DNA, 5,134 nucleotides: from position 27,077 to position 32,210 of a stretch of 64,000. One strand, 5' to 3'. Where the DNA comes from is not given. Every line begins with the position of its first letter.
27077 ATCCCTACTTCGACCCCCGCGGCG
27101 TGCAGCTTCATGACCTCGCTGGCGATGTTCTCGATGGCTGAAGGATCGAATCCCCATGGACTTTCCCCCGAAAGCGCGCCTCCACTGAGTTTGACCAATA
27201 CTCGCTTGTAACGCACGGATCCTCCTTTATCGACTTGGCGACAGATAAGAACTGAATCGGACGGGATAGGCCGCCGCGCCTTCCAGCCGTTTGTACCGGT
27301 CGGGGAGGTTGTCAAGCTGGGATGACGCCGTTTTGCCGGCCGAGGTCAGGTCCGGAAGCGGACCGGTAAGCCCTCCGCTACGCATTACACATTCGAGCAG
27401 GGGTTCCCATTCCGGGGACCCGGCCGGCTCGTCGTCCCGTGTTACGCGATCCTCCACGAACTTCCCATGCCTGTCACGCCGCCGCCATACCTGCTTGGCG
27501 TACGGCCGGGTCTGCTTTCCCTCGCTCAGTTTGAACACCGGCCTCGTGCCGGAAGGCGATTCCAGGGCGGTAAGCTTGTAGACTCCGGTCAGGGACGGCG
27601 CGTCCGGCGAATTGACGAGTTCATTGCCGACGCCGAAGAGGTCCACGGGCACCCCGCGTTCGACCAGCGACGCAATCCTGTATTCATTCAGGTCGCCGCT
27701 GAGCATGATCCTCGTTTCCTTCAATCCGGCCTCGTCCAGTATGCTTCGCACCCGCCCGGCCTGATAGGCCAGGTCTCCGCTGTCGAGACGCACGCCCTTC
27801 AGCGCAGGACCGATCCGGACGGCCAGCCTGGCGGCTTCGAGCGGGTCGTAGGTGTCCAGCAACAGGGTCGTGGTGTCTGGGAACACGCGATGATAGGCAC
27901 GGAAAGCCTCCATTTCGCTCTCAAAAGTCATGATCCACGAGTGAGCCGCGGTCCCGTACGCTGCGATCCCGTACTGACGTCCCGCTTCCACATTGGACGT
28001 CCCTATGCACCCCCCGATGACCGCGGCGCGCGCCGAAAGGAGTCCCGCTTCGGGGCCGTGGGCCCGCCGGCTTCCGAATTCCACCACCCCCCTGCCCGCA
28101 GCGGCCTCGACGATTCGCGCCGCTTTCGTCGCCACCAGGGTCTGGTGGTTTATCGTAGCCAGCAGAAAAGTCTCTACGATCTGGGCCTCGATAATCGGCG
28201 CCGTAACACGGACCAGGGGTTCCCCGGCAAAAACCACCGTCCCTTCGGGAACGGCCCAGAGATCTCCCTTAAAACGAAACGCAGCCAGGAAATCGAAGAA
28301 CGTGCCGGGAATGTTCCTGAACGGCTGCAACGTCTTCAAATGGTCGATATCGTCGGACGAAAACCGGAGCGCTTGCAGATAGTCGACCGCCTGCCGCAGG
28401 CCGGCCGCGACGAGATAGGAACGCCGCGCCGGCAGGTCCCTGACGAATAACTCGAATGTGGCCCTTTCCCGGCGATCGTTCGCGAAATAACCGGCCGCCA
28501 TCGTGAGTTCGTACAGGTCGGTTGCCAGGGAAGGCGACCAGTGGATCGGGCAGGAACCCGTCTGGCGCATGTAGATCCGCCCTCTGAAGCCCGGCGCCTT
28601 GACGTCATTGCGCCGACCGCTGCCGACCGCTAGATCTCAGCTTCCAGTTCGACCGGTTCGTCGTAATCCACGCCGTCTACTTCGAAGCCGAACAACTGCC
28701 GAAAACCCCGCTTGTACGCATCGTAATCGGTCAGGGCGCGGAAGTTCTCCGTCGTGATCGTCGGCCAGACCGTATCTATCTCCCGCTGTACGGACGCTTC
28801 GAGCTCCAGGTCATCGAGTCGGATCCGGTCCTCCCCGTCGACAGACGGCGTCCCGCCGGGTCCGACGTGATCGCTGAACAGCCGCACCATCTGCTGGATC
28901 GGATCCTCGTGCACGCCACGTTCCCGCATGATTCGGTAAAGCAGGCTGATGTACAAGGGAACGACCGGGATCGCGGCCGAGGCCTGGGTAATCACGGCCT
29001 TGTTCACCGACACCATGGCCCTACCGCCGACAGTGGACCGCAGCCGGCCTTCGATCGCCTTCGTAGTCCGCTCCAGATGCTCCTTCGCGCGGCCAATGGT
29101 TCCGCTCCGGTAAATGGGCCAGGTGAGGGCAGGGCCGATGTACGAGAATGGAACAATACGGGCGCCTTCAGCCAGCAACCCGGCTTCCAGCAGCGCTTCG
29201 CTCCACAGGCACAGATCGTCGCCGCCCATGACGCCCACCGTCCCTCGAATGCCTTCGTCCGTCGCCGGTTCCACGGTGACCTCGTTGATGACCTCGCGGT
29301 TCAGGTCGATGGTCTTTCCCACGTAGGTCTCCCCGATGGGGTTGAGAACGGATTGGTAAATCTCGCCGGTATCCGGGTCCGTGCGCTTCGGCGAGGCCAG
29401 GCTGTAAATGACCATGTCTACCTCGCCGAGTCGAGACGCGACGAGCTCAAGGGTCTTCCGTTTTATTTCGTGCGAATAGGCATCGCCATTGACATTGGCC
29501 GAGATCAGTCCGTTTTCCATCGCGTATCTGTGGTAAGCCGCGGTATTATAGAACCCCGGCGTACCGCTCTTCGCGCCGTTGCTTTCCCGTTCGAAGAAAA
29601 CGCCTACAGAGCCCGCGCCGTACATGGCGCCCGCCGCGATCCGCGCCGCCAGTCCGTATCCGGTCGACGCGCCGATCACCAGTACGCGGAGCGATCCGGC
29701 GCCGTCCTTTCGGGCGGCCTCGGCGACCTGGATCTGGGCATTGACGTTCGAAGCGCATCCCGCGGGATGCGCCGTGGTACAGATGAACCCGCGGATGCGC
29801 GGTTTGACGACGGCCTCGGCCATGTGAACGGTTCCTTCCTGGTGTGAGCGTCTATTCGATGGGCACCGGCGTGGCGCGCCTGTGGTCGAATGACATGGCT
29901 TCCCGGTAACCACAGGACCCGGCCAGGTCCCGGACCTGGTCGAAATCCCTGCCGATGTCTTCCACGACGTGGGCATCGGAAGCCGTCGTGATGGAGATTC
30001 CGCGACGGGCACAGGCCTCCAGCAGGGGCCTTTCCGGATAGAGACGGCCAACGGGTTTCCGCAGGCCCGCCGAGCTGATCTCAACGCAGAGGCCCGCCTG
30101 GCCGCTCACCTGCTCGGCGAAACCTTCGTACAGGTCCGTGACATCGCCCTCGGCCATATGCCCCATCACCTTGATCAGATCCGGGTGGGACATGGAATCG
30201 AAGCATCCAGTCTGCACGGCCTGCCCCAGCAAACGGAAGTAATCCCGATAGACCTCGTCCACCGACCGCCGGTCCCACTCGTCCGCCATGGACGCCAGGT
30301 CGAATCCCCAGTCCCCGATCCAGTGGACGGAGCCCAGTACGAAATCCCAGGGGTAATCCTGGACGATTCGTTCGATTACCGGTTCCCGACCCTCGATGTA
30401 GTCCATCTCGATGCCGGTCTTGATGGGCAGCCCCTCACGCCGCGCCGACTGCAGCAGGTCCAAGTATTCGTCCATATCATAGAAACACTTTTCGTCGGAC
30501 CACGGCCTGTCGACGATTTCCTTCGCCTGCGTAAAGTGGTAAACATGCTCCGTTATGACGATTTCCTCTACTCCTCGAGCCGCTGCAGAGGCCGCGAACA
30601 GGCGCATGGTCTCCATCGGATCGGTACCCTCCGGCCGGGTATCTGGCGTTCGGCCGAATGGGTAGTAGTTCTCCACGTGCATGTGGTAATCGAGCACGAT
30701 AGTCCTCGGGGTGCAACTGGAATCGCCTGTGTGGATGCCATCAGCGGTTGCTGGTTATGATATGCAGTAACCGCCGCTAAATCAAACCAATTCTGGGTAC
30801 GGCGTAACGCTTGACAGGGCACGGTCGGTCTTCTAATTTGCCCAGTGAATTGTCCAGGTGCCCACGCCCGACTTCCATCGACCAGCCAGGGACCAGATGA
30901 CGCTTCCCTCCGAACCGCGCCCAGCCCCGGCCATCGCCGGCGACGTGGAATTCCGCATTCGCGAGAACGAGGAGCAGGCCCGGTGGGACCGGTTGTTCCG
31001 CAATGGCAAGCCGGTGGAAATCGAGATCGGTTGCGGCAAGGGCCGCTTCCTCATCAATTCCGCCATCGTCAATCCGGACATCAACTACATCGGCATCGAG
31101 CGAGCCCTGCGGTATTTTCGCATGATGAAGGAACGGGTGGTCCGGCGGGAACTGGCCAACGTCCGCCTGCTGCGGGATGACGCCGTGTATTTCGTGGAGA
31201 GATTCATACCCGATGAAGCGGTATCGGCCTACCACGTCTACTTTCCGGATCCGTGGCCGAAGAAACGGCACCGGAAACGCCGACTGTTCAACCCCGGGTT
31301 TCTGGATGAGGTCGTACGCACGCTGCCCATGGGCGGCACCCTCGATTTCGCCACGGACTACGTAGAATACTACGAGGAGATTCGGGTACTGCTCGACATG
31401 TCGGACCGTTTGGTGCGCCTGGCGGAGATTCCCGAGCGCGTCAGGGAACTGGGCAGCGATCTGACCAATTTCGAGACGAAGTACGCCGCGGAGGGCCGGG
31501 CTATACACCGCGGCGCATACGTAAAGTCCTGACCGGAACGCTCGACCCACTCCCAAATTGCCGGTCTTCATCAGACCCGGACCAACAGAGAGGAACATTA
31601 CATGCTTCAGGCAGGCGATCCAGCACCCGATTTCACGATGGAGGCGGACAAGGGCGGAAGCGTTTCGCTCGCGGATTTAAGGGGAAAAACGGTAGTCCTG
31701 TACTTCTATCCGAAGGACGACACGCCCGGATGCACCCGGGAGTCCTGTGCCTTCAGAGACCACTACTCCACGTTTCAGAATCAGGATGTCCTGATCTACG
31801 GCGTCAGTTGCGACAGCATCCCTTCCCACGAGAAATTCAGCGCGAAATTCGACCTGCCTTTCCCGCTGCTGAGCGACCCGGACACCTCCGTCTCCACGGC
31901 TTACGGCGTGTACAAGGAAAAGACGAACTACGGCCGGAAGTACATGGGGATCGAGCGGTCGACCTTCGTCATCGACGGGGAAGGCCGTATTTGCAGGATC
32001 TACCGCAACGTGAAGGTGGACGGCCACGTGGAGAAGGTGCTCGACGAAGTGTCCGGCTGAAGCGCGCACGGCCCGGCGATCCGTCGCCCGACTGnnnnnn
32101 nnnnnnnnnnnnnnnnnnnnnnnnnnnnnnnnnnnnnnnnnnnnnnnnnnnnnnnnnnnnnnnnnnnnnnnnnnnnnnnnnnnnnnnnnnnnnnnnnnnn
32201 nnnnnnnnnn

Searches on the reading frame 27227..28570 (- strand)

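Call 4: search_protein_families(library=pfam, proteins=[window:27227-28570:-], max_evalue=0.01)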
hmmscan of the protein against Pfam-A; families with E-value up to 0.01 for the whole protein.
window:27227-28570:- (447 aa): 5 families
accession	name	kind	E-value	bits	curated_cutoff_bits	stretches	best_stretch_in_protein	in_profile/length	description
PF17767.7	NAPRTase_N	-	3.6e-35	121.4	32.6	1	15-141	1-125/125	Nicotinate phosphoribosyltransferase (NAPRTase) N-terminal domain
PF17956.6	NAPRTase_C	-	3.1e-10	40.9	23.3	1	388-443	52-107/111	Nicotinate phosphoribosyltransferase C-terminal domain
PF04095.22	NAPRTase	-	1.5e-08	35.1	20.8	1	163-340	4-200/239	Nicotinate phosphoribosyltransferase (NAPRTase) family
PF01729.25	QRPTase_C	-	1.5e-06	28.5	23.1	1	146-315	1-155/169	Quinolinate phosphoribosyl transferase, C-terminal domain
PF02749.22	QRPTase_N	-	4.9e-05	23.9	27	1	102-142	41-80/82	Quinolinate phosphoribosyl transferase, N-terminal domain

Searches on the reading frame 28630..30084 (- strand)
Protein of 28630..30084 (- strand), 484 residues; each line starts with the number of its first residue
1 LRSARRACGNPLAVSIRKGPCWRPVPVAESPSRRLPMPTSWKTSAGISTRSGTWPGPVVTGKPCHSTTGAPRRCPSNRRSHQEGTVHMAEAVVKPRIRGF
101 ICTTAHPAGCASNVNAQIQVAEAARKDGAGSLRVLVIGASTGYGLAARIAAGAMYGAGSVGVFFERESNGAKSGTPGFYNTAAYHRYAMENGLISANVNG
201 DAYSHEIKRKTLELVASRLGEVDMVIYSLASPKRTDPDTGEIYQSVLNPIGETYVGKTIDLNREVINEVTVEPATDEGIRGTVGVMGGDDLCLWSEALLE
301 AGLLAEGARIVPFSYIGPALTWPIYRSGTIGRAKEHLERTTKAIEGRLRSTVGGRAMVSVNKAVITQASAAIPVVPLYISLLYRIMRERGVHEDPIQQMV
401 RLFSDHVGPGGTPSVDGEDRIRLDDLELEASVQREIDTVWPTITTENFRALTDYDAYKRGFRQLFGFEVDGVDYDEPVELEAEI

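Call 4: search_protein_families(library=pfam, proteins=[window:28630-30084:-], max_evalue=0.01)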
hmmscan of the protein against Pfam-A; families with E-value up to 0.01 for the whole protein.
window:28630-30084:- (484 aa): 3 families
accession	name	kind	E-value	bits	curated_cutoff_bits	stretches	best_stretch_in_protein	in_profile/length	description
PF12241.14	Enoyl_reductase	-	3.8e-97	324.7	22.1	1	172-406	1-234/236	Trans-2-enoyl-CoA reductase catalytic region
PF12242.14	Eno-Rase_NADH_b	-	7.1e-29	99.9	23.4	1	92-169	1-78/79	NAD(P)H binding domain of trans-2-enoyl-CoA reductase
PF07055.18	Eno-Rase_FAD_bd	-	4.9e-25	88.1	25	1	415-478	1-64/64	Enoyl reductase FAD binding domain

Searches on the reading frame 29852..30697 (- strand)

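Call 4: search_protein_families(library=pfam, proteins=[window:29852-30697:-], max_evalue=0.01)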
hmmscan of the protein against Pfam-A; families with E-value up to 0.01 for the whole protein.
window:29852-30697:- (281 aa): 2 families
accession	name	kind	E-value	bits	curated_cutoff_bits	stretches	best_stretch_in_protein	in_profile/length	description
PF02811.25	PHP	-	3.2e-12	47.5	26.4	1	30-209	16-163/164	PHP domain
PF13263.12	PHP_C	-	0.00048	20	21.3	1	227-250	9-32/56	PHP-associated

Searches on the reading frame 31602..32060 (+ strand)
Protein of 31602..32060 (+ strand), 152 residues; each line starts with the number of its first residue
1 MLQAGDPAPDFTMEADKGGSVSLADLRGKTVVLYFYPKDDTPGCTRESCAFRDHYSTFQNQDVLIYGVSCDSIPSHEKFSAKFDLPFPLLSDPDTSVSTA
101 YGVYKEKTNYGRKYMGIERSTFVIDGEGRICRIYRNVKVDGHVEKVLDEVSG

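Call 4: search_protein_families(library=pfam, proteins=[window:31602-32060:+], max_evalue=0.01)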
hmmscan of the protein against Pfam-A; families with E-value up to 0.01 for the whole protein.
window:31602-32060:+ (152 aa): 4 families
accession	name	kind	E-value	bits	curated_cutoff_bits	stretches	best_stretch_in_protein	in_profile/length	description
PF00578.27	AhpC-TSA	-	3.5e-43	146.9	26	1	5-130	2-121/124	AhpC/TSA family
PF08534.16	Redoxin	-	9.5e-25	87.5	26.6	1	3-139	1-137/148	Redoxin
PF13911.12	AhpC-TSA_2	-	0.00014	22.6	27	1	53-107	4-58/114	AhpC/TSA antioxidant enzyme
PF05988.18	DUF899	-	0.0024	17.9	27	1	12-135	50-185/224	Bacterial protein of unknown function (DUF899)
